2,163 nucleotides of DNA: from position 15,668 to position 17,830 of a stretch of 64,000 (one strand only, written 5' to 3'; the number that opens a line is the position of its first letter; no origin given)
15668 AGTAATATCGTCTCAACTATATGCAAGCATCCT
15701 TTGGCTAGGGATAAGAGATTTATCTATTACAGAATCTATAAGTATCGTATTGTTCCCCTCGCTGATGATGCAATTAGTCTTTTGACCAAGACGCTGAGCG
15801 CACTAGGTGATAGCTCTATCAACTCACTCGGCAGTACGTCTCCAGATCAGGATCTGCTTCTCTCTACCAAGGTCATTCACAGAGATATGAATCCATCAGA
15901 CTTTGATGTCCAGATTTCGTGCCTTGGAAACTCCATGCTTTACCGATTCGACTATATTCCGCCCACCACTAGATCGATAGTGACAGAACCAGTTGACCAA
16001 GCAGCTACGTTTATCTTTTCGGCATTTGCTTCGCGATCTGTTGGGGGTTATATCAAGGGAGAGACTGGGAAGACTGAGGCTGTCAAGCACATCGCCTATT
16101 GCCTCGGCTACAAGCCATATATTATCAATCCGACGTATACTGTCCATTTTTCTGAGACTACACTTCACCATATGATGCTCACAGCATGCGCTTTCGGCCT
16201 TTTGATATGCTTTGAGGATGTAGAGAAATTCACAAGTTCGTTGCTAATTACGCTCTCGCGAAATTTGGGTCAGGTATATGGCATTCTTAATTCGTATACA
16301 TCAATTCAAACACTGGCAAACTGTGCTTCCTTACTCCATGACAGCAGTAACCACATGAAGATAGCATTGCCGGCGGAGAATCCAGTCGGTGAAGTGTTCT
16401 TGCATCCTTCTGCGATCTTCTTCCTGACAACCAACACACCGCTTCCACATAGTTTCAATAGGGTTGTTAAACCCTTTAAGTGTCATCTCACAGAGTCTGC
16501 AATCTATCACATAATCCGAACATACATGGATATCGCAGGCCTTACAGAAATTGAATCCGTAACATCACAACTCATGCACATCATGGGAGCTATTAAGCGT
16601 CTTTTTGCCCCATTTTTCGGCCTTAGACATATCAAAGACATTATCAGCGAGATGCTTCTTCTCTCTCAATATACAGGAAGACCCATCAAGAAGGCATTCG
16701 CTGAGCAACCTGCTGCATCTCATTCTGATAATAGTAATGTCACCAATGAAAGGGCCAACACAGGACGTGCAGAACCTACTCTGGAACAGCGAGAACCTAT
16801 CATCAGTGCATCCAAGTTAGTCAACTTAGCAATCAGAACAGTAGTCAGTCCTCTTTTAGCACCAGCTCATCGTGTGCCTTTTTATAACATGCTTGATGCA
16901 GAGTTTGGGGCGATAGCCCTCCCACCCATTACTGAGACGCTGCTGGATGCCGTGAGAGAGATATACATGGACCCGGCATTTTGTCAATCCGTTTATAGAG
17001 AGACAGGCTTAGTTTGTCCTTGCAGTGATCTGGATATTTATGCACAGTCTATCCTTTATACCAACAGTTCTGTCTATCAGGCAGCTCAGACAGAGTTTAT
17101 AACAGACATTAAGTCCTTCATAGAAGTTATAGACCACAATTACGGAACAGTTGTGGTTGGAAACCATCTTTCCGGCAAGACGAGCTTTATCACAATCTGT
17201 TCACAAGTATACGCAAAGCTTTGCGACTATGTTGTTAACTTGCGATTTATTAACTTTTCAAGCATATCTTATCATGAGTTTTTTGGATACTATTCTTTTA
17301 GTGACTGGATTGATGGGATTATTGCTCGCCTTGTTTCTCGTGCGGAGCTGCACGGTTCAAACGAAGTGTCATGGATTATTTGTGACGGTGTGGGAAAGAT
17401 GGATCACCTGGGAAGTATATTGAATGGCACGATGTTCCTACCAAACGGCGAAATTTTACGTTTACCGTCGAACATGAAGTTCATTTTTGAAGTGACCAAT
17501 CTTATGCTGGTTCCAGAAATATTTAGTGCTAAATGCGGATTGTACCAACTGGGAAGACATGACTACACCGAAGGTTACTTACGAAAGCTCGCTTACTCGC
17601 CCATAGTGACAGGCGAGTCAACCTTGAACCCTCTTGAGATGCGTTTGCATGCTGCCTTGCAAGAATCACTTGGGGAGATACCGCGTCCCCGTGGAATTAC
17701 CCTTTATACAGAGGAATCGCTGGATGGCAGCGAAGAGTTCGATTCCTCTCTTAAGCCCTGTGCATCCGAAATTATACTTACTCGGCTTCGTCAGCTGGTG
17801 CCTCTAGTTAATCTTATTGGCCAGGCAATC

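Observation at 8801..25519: Oversized, highly diverged dynein heavy chain with degenerate nucleotide-binding motifs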

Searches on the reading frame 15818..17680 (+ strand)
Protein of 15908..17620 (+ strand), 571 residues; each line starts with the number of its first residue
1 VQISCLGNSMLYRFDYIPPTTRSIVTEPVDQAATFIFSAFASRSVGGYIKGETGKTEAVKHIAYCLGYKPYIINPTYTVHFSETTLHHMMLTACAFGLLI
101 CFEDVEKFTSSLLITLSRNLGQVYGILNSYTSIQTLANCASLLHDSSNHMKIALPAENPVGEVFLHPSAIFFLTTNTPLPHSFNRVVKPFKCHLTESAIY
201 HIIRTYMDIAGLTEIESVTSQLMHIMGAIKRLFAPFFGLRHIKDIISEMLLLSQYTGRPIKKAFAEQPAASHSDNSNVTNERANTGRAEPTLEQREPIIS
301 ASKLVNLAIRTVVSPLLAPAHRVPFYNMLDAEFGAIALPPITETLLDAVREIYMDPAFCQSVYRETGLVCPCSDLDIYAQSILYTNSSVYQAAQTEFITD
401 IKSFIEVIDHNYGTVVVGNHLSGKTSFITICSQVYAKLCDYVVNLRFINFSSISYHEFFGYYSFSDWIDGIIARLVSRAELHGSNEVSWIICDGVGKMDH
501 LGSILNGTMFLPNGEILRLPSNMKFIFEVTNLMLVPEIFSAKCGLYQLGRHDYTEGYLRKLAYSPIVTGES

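Call 56: predict_structure(alignment_id=A1)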
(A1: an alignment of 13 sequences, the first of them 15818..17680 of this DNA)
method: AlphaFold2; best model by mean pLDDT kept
length: 621 residues; sequences in the alignment: 13
mean_pLDDT: 62.2   pTM: 0.54
mean pLDDT of the five models: 62.2, 58.6, 58.1, 56.0, 53.3
residues with pLDDT >= 90: 17; 70-90: 235; 50-70: 199; < 50: 170
segments of 3 or more residues with pLDDT < 50: 1-83, 107-110, 161-178, 187-189, 220-223, 287-327, 369-372, 595-601, 619-621
pLDDT, mean of each block of 10 residues (from residue 1): 29 26 35 40 35 32 35 27 55 61 54 68 72 74 79 71 43 44 54 68 72 61 60 69 78 80 57 72 55 33 30 30 48 83 71 82 69 71 78 66 53 62 77 85 82 82 89 87 81 75 84 87 70 67 67 87 65 73 60 49 56 53 39
secondary structure, 60 per line:
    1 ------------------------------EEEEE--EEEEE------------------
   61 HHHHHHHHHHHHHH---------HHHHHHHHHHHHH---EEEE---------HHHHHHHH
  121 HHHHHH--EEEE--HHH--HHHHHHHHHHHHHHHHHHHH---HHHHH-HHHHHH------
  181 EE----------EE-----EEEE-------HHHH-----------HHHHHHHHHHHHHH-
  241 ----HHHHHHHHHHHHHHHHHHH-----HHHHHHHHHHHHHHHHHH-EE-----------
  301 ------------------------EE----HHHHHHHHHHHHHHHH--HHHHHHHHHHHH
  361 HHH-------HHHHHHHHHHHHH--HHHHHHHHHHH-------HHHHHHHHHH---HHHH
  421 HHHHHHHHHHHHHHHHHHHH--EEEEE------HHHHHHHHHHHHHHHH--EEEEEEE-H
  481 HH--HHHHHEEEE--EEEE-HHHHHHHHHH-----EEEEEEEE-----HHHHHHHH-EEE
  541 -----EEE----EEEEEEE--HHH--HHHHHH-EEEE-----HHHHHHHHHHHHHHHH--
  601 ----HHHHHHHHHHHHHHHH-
elements in order: E31-35 E38-42 H61-74 H84-96 E100-103 H113-126 E129-132 H140-159 H163-167 H169-174 E200-203 H211-214 H226-239 H245-263 H269-286 H331-346 H349-363 H371-383 H386-396 H404-413 H417-440 E443-447 H454-469 E472-478 H485-489 E490-493 E496-499 H501-510 E516-523 H529-536 E538-540 E546-548 E553-559 H567-572 E574-577 H583-598 H605-620

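Call 64: fold_search(model_id=the predicted structure, library=pdb)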
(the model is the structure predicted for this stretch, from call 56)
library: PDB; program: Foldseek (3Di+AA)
matches with E <= 10: 1386; with E <= 0.001: 252
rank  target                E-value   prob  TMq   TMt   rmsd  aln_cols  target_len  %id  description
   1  7mi1                  2.9e-20  1.00  0.53  0.14  10.1       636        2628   17  X-ray structure of yeast dynein motor domain in the presence of a pyrazolo-pyrimidinone-based compound (compound 20) (released 2021-05-26)
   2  3j67                  1.5e-19  1.00  0.49  0.16   7.5       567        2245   16  Structural mechanism of the dynein powerstroke (post-powerstroke state) (released 2014-04-23)
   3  7mi6                  4.4e-19  1.00  0.50  0.15  10.0       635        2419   17  Yeast dynein motor domain in the presence of a pyrazolo-pyrimidinone-based compound, Model 1 (released 2021-05-26)
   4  9mfv                  4.6e-19  1.00  0.51  0.14  10.6       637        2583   17  Motor domain with Apo AAA1 and ADP AAA3 from yeast full-length dynein-1 in 0.1 mM ATP condition (released 2025-12-17)
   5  4w8f_A                5.8e-19  1.00  0.54  0.14  11.4       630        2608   18  Crystal structure of the dynein motor domain in the AMPPNP-bound state (released 2014-11-12)
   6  7z8h                  8.0e-19  1.00  0.54  0.33  10.7       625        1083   16  Cytoplasmic dynein-1 motor domain AAA1, AAA2, and AAA3 subunits (released 2022-07-27)
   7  4w8f_B                1.4e-18  1.00  0.51  0.14   7.5       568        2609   17  Crystal structure of the dynein motor domain in the AMPPNP-bound state (released 2014-11-12)
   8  9bm3                  1.4e-18  1.00  0.52  0.14   7.7       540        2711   17  State-5a of motor domain from full-length human dynein-1 in 5 mM ATP (released 2025-04-23)
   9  9mfw                  2.8e-18  1.00  0.55  0.15  10.9       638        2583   18  Motor domain with ADP AAA1 and ADP AAA3 from yeast full-length dynein-1 in 0.1 mM ATP condition (released 2025-12-17)
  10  8dzz_A                3.1e-18  1.00  0.49  0.15  10.6       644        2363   17  Cryo-EM structure of chi dynein bound to Lis1 (released 2023-08-30)
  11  9bn3                  5.7e-18  1.00  0.56  0.14  10.1       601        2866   17  The alpha registry-locked dynein motor domain mutant in 5mM ATP condition, class1 (released 2025-04-23)
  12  9bm1                  8.3e-18  1.00  0.53  0.14   7.7       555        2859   17  State-3 of motor domain from full-length human dynein-1 in 5mM ATP (released 2025-04-23)
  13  5vh9_A                8.3e-18  1.00  0.53  0.16  12.6       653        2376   17  Cryo-EM structure of yeast cytoplasmic dynein-1 with Lis1 and ATP (released 2017-09-06)
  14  9dnb_A                8.7e-18  1.00  0.50  0.15   6.7       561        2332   17  CryoEM structures of yeast cytoplasmic dynein in the presence of ATP and Lis1. (released 2025-06-04)
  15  9dkd                  8.7e-18  1.00  0.50  0.15  10.0       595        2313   17  CryoEM structures of yeast cytoplasmic dynein in the presence of ATP and Lis1. (released 2025-06-04)
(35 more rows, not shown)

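Call 94: search_solved_structures(query=window:15908-17620:+, max_evalue=0.00001, show_alignments=5)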
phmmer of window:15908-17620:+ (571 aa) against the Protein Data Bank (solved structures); distinct sequences matched with E-value up to 0.00001: 59.
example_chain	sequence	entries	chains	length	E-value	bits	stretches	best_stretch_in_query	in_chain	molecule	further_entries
8glv_Mm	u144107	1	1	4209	5.4e-13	51.5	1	391-552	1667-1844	AAA+ ATPase domain-containing protein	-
8j07_g3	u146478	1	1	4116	1.2e-12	50.3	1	366-552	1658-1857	Dynein axonemal heavy chain 3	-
3vkg_A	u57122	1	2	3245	5.8e-12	48.1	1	393-548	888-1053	Dynein heavy chain, cytoplasmic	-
27pt_A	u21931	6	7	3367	6.3e-12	47.9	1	393-548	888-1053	Dynein heavy chain, cytoplasmic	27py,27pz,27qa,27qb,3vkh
8glv_Fm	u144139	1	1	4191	1.8e-11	46.4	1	366-549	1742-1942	AAA+ ATPase domain-containing protein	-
9fqr_D0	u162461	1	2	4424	1.9e-11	46.4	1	398-554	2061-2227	Dynein axonemal heavy chain 2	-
8j07_k9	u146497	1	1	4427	2.7e-11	45.8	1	398-558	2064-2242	Dynein axonemal heavy chain 2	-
9fqr_Xx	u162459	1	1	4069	4.7e-11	45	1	367-552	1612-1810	putative malate dehydrogenase 1B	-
8glv_JG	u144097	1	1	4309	8.5e-11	44.2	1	396-547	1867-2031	AAA+ ATPase domain-containing protein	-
8fd6_A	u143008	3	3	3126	1.2e-10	43.7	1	401-547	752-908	Cytoplasmic dynein 1 heavy chain 1,Serine--tRNA ligase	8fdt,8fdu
8fcy_A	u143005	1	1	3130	1.2e-10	43.7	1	401-547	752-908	Cytoplasmic dynein 1 heavy chain 1,Serine--tRNA ligase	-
8dyu_A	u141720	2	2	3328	1.4e-10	43.5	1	401-547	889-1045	Cytoplasmic dynein 1 heavy chain 1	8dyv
9y6s_7C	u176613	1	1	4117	1.4e-10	43.5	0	443-549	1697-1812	Dynein heavy chain, putative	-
9dgp_A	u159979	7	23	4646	1.9e-10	43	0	401-547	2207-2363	Cytoplasmic dynein 1 heavy chain 1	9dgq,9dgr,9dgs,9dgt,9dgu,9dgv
30dr_e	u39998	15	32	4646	2.9e-10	42.4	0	401-547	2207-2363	Cytoplasmic dynein 1 heavy chain 1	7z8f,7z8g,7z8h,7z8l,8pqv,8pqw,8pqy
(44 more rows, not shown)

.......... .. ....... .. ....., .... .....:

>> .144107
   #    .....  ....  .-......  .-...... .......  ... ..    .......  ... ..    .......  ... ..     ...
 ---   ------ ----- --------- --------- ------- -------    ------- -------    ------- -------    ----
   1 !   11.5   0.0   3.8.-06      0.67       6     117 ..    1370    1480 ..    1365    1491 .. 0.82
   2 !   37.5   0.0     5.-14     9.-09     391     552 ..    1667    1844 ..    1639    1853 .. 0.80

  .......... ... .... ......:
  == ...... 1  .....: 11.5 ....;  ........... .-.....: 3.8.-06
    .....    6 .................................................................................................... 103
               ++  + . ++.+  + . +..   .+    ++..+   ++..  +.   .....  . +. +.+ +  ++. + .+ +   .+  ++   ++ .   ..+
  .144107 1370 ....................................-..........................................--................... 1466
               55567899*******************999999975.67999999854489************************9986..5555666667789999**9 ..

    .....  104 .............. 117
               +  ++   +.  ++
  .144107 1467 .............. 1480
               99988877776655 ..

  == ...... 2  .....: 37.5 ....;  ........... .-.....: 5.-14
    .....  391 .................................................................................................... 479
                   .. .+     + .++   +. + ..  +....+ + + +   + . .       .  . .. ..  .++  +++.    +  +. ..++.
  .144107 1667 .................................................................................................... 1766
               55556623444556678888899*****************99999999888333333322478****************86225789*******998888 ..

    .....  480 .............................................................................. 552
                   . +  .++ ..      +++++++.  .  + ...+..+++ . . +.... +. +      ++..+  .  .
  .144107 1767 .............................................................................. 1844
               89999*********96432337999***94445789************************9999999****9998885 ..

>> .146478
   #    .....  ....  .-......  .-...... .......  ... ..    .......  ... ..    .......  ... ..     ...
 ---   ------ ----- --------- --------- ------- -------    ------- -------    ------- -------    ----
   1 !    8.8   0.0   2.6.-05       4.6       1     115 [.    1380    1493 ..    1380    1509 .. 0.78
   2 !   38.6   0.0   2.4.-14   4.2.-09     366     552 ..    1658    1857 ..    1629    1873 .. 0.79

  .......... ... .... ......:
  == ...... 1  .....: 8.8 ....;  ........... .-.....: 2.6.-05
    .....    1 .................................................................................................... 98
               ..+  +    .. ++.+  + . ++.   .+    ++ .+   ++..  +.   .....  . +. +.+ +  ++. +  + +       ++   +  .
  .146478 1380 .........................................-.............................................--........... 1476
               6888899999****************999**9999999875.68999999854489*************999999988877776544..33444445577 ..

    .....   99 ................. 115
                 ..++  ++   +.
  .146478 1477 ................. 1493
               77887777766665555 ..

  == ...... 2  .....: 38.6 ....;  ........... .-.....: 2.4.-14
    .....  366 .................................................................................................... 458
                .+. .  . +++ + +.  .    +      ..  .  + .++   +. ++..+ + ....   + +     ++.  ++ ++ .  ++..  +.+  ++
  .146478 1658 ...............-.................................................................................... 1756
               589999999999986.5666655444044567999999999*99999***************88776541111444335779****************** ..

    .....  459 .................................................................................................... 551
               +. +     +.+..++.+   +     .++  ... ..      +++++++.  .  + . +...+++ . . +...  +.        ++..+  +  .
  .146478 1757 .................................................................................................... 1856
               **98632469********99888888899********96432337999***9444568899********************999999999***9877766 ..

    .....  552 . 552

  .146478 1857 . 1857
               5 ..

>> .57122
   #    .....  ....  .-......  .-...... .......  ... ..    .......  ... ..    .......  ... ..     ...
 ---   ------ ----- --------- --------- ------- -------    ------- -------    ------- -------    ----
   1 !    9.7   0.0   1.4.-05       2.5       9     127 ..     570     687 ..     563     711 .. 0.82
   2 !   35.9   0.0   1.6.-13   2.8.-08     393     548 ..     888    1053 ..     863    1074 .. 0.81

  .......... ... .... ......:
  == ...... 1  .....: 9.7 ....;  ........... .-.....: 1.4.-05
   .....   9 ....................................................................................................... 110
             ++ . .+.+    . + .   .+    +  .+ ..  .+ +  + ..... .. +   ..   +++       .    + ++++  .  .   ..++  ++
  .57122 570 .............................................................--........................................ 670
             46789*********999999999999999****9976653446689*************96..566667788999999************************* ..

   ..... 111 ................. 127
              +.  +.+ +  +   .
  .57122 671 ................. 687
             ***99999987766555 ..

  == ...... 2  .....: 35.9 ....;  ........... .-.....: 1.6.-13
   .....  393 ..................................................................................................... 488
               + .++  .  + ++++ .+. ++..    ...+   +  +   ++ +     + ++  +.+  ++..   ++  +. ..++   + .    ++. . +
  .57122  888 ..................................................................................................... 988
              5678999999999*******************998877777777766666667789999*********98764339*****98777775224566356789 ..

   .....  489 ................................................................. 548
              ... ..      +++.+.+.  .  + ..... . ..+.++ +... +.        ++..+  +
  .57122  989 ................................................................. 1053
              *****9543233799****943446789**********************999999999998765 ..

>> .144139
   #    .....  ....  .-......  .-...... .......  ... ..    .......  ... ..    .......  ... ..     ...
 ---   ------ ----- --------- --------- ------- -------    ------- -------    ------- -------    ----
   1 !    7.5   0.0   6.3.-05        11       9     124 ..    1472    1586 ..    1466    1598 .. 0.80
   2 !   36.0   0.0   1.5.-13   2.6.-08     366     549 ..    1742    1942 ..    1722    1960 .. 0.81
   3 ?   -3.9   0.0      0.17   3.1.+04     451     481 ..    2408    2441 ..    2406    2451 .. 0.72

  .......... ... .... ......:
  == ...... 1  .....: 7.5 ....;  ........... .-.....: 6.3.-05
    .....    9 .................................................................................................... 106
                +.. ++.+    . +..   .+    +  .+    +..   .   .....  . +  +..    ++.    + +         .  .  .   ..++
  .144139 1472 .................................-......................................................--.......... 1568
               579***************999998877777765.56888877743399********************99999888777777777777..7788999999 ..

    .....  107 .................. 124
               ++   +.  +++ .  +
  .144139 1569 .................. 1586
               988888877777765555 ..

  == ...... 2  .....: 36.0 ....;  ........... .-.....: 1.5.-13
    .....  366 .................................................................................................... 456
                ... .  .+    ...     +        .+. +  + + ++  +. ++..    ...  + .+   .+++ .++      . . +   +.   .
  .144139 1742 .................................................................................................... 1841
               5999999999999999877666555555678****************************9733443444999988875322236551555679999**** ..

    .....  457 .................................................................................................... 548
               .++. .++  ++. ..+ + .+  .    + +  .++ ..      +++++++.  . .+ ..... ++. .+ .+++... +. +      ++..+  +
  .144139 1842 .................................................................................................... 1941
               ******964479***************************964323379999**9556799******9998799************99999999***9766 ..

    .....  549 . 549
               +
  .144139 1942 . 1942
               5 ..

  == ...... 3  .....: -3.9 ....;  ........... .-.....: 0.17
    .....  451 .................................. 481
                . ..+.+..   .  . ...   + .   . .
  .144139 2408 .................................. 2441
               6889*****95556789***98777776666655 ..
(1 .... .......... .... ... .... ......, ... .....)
